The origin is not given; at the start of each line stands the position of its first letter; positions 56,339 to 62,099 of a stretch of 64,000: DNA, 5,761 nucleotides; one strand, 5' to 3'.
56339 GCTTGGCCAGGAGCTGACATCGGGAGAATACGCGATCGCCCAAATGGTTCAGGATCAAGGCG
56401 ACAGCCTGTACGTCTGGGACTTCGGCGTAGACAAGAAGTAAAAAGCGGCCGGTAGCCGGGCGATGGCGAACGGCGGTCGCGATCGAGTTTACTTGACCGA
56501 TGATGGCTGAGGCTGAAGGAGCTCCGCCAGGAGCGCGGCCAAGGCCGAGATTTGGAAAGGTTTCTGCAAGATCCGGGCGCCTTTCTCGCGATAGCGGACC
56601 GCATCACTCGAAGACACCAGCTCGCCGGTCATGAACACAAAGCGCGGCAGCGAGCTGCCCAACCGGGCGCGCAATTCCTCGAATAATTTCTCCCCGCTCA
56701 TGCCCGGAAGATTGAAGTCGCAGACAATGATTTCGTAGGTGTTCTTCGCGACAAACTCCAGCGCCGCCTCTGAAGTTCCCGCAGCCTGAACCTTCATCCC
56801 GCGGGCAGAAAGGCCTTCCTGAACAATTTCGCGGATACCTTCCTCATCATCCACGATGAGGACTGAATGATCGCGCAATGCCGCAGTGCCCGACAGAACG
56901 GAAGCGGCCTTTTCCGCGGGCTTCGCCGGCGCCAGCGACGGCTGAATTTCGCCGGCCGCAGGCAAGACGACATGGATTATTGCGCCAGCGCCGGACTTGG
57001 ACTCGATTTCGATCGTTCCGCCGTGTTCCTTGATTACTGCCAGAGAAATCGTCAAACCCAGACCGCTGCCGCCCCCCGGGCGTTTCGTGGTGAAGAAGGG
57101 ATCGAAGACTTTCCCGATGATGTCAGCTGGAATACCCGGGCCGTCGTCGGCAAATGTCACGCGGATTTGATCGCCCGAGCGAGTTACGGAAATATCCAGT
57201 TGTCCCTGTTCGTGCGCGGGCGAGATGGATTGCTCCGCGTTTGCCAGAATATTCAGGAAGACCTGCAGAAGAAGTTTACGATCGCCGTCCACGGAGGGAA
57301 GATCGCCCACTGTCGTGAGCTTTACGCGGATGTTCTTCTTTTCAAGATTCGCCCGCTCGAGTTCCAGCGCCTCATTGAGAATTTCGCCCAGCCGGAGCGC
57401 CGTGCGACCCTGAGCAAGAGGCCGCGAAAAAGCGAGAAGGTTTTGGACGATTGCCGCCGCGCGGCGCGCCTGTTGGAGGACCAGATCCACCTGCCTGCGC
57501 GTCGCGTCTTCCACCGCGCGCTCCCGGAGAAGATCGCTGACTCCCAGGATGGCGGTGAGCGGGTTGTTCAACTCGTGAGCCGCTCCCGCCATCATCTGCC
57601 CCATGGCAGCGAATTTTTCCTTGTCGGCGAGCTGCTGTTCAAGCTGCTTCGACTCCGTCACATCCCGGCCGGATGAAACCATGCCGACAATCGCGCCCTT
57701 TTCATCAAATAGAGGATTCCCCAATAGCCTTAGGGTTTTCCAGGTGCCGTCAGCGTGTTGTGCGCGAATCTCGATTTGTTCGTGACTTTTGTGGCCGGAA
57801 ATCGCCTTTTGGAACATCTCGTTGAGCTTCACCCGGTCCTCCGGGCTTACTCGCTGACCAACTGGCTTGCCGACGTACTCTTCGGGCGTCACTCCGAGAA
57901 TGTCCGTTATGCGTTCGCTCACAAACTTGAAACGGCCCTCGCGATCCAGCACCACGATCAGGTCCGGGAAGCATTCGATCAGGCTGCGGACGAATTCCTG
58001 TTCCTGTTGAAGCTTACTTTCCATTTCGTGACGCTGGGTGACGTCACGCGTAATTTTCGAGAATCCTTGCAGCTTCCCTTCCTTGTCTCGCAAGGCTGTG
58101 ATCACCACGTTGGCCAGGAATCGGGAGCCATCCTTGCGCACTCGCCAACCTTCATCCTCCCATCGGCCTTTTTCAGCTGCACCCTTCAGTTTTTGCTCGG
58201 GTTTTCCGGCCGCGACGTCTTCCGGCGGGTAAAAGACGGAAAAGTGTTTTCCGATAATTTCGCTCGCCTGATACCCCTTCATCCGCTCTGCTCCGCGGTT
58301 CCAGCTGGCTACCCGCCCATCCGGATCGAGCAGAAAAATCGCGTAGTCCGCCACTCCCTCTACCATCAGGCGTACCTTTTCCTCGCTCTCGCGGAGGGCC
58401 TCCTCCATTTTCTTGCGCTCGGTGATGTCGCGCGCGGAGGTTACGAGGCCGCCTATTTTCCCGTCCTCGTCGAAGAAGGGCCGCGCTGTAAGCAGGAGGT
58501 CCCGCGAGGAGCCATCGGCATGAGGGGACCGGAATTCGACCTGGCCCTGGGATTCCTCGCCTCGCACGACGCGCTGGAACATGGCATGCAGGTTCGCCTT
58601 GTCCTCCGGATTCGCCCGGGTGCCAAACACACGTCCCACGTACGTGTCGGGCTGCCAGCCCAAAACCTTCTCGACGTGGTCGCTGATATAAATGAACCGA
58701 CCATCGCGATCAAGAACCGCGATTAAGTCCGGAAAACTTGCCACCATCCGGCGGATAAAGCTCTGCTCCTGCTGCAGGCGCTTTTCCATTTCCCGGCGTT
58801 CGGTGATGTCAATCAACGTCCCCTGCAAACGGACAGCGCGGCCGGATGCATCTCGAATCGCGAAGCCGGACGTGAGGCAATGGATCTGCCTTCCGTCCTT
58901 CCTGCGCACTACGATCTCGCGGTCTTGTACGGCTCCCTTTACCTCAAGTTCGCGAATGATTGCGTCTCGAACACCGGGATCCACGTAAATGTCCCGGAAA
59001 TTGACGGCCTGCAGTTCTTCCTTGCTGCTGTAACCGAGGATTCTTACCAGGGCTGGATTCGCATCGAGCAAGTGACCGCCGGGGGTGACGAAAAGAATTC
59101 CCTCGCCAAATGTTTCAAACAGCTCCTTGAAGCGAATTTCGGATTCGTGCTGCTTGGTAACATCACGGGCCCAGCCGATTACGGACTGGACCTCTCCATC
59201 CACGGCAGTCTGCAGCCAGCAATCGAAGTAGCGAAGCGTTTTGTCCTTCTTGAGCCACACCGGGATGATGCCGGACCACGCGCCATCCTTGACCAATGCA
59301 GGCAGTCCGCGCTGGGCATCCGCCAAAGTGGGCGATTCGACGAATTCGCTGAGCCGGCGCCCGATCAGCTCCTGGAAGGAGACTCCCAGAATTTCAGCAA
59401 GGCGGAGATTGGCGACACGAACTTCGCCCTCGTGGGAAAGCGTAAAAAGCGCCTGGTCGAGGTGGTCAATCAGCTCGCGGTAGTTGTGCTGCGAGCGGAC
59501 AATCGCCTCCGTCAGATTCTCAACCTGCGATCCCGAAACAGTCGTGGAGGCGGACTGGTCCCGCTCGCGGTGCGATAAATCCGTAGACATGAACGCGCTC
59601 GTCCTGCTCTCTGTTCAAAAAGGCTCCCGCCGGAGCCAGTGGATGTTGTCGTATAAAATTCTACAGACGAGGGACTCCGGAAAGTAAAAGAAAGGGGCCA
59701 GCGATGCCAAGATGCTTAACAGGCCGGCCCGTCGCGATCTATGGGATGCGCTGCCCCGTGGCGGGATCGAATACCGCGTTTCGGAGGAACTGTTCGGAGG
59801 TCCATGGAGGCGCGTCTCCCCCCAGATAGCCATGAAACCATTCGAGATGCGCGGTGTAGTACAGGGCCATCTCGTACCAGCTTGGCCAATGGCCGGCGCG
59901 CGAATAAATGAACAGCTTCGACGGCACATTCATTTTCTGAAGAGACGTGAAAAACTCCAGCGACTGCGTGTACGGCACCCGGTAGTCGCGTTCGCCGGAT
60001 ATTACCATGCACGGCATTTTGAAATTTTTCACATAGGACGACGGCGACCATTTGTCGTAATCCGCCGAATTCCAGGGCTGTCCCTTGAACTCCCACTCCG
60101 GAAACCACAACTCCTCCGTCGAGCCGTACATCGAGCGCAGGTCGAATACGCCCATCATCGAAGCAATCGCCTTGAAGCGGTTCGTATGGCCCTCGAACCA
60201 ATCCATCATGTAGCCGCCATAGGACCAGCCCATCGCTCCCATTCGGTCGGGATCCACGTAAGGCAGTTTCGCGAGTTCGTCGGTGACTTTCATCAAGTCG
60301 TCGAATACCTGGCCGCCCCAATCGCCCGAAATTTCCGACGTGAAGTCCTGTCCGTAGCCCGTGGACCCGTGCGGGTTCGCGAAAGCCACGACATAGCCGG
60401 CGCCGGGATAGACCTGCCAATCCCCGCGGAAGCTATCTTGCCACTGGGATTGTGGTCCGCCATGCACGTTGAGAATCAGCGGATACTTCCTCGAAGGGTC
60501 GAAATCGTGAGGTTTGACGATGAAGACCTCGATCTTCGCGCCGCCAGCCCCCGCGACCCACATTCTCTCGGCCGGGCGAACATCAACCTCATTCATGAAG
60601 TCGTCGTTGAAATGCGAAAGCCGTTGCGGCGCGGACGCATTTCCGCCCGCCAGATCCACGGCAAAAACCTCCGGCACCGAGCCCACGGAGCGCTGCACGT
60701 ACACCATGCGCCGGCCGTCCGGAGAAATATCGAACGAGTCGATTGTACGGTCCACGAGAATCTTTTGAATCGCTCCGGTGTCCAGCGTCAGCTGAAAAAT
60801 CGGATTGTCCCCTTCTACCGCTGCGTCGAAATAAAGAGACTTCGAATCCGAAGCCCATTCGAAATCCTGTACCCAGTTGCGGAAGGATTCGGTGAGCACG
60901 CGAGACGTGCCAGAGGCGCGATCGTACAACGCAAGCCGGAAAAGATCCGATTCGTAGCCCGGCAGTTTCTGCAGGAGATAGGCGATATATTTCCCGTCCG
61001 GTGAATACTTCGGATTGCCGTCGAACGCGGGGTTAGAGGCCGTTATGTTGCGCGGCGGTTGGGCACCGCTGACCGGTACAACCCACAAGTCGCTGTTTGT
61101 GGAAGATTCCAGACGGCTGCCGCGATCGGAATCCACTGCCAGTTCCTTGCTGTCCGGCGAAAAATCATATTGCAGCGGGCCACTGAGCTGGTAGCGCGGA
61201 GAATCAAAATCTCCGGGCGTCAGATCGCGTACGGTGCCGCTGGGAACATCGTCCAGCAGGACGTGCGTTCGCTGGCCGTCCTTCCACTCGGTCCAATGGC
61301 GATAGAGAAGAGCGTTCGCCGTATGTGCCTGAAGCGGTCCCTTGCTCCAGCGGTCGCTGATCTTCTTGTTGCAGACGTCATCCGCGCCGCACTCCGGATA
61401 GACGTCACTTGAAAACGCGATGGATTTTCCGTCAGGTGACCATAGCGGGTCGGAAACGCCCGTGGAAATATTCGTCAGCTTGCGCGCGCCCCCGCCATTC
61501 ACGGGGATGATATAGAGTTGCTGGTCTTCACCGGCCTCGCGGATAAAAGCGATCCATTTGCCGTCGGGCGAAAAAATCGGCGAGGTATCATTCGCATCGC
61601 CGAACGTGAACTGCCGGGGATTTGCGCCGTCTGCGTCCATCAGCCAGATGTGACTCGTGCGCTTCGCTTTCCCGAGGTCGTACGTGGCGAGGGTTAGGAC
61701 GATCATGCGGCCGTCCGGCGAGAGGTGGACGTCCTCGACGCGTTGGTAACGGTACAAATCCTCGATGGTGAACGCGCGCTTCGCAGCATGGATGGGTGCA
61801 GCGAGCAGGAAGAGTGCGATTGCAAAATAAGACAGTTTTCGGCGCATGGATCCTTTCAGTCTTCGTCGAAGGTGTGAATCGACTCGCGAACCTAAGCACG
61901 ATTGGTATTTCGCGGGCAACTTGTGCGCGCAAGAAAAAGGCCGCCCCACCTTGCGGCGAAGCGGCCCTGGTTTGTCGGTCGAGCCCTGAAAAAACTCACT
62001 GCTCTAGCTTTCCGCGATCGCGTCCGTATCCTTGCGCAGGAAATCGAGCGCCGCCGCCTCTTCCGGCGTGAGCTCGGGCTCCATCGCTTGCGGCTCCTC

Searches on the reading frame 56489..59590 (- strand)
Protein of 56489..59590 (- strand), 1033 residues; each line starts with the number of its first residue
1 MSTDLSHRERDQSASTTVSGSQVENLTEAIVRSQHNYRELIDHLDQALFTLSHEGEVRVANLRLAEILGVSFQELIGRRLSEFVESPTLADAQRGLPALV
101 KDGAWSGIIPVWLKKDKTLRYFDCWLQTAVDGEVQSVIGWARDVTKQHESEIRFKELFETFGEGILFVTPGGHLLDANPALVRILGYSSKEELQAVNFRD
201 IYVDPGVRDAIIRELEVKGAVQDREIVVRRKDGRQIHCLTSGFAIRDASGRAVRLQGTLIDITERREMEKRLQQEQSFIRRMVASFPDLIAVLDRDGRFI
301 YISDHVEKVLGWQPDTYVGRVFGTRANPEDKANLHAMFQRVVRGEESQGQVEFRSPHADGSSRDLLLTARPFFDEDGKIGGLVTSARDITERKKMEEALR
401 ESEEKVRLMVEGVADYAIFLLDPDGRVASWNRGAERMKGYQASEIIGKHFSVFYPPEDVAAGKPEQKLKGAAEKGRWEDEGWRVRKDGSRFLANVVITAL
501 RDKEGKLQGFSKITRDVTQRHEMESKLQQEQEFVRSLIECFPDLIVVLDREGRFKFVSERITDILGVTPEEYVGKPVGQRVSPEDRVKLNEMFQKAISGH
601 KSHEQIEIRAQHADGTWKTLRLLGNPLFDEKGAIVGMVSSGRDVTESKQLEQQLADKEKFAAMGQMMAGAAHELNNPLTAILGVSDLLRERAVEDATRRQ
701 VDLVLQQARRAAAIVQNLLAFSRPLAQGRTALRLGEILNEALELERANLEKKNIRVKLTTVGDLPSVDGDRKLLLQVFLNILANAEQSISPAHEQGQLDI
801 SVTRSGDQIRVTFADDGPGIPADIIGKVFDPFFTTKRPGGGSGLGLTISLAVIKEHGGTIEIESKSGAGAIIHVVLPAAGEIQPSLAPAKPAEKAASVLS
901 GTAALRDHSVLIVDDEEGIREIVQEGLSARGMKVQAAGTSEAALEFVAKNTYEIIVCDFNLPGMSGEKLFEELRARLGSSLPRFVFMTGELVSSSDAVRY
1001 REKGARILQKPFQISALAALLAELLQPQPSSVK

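Call 61: search_protein_families(library=pfam, proteins=[window:56489-59590:-], max_evalue=0.0001)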
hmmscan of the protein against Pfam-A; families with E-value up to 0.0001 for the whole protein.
window:56489-59590:- (1033 aa): 11 families
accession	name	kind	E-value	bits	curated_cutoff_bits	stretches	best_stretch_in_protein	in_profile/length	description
PF08448.16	PAS_4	-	1.2e-77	257.7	23.1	5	284-393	2-109/110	PAS fold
PF00989.32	PAS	-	3.8e-67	223.8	22.6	5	278-389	2-113/113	PAS fold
PF13426.13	PAS_9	-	3.9e-64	213.8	27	4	417-519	3-103/103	PAS domain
PF08447.18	PAS_3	-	1e-46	157.6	25.6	4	556-639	3-87/89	PAS fold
PF13188.13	PAS_8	-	1.4e-29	101.4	21.8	1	153-205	2-54/65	PAS domain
PF02518.31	HATPase_c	-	1.7e-24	86.8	26.4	1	769-878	1-109/111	Histidine kinase-, DNA gyrase B-, and HSP90-like ATPase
PF00072.30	Response_reg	-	7.7e-18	65.1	30.2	1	910-1020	1-109/111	Response regulator receiver domain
PF00512.31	HisKA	-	1.9e-14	53.9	26.9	1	663-724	2-63/66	His Kinase A (phospho-acceptor) domain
PF24820.1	Diguanyl_cycl_sensor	-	2.5e-10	40.7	28.1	0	40-88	1-49/109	Diguanylate cyclase-like sensor domain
PF13596.12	PAS_10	-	1.7e-09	38.7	22.1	0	545-644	12-105/106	PAS domain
PF12860.13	PAS_7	-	3e-08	34.3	27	0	545-651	8-114/115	PAS fold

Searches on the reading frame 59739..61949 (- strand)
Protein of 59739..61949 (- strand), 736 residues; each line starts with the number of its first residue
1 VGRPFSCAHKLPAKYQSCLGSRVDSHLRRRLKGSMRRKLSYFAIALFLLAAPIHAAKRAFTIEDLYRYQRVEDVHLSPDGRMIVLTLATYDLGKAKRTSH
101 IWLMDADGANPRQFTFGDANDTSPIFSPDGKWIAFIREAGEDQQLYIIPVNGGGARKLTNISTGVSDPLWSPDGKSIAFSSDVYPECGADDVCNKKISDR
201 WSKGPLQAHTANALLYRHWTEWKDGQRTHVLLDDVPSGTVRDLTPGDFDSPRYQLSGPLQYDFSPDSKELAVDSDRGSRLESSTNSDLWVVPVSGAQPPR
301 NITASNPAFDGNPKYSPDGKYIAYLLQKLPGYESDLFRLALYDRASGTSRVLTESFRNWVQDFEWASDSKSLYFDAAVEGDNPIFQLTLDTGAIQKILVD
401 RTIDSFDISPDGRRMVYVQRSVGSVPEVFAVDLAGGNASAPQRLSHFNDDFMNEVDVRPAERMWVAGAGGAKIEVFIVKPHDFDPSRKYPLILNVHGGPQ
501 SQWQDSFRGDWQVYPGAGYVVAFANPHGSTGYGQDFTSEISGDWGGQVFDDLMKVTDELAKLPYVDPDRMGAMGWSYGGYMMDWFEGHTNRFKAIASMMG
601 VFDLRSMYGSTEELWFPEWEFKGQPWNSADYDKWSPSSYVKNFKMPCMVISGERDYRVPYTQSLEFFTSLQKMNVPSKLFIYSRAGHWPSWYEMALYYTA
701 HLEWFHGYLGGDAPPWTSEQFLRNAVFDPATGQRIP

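Call 61: search_protein_families(library=pfam, proteins=[window:59739-61949:-], max_evalue=0.0001)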
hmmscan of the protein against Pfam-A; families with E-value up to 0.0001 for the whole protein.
window:59739-61949:- (736 aa): 8 families
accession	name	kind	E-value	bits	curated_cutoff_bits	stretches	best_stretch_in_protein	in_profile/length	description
PF00326.27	Peptidase_S9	-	1.9e-55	188.1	22.6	1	507-710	3-211/213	Prolyl oligopeptidase family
PF07676.18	PD40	-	2.4e-22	78.7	20.9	2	112-146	2-37/38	WD40-like Beta Propeller Repeat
PF20434.5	BD-FAE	-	3.5e-08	33.6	26.8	1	589-669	130-214/215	BD-FAE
PF00930.27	DPPIV_N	-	3.2e-07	29.9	22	0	77-160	1-80/354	Dipeptidyl peptidase IV (DPP IV) N-terminal region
PF02129.25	Peptidase_S15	-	4.5e-07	30.3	23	0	470-609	2-138/262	X-Pro dipeptidyl-peptidase (S15 family)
PF01738.24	DLH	-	6e-06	26.4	21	1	546-687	75-186/217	Dienelactone hydrolase family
PF05448.18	AXE1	-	9.5e-06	25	21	0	464-582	60-190/321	Acetyl xylan esterase (AXE1)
PF25174.1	Beta-prop_THOC3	-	1.3e-05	24.8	305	0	97-181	69-148/272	THOC3 beta-propeller domain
